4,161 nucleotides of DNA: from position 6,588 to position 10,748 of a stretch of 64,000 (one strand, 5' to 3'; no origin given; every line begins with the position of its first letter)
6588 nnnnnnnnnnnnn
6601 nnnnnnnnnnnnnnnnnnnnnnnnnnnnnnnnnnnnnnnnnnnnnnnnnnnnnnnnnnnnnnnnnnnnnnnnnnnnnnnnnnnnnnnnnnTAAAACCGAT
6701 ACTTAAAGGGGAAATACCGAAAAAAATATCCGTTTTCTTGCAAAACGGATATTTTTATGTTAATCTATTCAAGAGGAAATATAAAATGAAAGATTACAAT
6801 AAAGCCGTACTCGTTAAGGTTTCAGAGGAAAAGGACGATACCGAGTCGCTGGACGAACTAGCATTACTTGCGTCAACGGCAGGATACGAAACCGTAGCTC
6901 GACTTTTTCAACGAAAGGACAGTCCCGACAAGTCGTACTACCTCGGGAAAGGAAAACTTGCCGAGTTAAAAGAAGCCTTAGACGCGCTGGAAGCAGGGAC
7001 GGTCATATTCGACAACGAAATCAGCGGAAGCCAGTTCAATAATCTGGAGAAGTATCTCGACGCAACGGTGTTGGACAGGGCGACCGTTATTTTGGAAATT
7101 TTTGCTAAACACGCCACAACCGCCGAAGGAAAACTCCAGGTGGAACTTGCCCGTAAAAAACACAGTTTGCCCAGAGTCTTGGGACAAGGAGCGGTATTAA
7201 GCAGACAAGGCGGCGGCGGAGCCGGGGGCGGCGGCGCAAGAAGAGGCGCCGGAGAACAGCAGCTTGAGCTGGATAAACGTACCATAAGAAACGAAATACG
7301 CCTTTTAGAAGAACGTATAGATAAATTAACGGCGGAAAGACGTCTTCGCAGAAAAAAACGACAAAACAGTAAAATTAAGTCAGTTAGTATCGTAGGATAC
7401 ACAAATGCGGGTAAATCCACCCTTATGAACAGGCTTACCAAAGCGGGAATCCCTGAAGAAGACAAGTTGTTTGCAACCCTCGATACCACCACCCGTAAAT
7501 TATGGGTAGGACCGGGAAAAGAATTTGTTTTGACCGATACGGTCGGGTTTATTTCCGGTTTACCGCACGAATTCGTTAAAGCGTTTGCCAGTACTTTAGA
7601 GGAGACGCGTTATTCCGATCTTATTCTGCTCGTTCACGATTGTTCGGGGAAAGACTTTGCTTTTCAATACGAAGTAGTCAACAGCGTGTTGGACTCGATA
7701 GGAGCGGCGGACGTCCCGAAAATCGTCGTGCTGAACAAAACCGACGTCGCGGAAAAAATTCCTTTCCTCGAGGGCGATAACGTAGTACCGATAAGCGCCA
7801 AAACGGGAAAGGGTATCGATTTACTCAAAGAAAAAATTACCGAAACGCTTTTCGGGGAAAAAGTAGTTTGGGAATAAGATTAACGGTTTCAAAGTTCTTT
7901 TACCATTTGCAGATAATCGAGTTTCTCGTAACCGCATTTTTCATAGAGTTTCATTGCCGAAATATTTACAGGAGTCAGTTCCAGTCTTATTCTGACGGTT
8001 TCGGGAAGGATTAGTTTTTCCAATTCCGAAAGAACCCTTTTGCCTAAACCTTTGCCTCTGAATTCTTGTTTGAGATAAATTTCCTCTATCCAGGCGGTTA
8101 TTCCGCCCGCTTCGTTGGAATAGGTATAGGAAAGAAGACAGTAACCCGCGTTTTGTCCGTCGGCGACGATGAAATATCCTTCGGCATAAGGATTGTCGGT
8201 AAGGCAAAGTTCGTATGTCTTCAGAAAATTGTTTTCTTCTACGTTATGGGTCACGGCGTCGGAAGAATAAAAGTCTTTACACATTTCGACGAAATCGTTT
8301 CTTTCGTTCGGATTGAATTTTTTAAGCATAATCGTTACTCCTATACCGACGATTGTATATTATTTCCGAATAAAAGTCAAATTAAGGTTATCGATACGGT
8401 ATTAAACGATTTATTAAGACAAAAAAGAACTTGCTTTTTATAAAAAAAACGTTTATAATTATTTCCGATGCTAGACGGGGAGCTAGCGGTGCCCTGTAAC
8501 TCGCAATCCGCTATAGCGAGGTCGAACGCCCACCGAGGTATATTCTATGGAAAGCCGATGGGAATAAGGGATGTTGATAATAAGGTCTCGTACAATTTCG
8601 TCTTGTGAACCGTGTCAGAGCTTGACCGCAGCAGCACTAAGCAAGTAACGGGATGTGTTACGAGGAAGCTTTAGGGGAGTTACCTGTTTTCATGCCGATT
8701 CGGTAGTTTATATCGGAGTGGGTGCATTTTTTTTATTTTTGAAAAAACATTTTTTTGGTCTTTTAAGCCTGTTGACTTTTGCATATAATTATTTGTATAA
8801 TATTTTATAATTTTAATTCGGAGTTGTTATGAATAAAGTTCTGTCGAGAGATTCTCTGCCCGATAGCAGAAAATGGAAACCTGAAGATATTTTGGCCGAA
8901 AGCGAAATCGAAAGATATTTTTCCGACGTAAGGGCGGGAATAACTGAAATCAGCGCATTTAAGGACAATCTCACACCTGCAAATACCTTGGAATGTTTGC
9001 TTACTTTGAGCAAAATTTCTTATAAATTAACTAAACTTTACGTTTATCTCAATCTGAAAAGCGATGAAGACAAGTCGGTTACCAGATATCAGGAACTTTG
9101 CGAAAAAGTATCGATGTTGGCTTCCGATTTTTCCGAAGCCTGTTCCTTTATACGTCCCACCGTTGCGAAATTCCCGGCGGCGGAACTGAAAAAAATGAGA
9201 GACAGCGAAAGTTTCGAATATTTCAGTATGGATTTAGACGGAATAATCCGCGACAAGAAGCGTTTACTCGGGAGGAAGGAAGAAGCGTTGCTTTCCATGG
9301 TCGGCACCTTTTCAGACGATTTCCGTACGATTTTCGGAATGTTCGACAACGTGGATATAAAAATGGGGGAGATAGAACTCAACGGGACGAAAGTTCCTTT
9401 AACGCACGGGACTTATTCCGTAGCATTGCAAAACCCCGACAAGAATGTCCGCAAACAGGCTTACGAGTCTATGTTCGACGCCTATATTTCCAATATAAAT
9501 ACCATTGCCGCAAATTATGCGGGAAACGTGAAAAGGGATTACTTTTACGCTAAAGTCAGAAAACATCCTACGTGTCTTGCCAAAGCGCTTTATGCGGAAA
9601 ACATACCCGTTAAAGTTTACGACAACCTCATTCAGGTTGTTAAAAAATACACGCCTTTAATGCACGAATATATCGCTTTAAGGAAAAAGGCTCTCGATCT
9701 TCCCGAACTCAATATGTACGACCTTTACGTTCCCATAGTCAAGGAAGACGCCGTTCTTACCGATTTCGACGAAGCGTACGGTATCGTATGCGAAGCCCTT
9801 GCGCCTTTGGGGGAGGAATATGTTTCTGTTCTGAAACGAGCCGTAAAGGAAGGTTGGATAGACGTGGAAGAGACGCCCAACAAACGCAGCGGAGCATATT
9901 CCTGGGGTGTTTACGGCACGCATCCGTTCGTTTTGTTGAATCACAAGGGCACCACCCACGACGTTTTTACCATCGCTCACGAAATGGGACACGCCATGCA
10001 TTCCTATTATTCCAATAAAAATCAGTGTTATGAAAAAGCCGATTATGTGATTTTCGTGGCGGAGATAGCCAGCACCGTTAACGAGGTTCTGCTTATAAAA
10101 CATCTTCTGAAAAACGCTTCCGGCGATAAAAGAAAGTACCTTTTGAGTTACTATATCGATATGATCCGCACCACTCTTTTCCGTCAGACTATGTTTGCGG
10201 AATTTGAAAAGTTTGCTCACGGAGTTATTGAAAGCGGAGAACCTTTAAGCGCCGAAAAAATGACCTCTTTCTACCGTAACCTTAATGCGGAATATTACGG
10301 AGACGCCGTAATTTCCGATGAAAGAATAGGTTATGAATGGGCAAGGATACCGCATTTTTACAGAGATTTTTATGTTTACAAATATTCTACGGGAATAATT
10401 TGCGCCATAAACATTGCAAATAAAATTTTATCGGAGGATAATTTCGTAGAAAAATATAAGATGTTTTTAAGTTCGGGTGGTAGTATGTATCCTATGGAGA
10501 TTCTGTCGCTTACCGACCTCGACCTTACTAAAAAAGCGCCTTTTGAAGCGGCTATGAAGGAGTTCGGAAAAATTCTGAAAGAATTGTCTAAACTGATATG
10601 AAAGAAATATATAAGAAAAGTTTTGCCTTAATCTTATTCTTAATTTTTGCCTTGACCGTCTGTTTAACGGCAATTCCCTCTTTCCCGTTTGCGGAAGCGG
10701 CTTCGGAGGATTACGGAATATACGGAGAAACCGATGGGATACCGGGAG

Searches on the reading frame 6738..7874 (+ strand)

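Call 36: search_protein_families(library=pfam, proteins=[window:6738-7874:+], max_evalue=0.00001)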
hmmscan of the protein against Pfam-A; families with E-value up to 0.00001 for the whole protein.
window:6738-7874:+ (379 aa): 3 families
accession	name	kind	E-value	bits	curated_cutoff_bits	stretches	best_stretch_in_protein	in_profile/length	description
PF13167.11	GTP-bdg_N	-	5.6e-30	104.2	25.4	1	36-123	2-89/89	GTP-binding GTPase N-terminal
PF16360.10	GTP-bdg_M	-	1.5e-21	77.1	29.5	1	125-208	1-79/79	GTP-binding GTPase Middle Region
PF01926.29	MMR_HSR1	-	5.8e-19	68.7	21.9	1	216-334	2-113/113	50S ribosome-binding GTPase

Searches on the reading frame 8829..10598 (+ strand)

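Call 36: search_protein_families(library=pfam, proteins=[window:8829-10598:+], max_evalue=0.00001)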
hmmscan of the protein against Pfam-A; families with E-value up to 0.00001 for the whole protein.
window:8829-10598:+ (590 aa): 2 families
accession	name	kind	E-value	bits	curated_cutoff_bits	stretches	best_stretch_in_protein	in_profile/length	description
PF01432.26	Peptidase_M3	-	5.1e-73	247.4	27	1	200-577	3-456/457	Peptidase family M3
PF08439.15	Peptidase_M3_N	-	7e-07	29.8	25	1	115-178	5-69/70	Oligopeptidase F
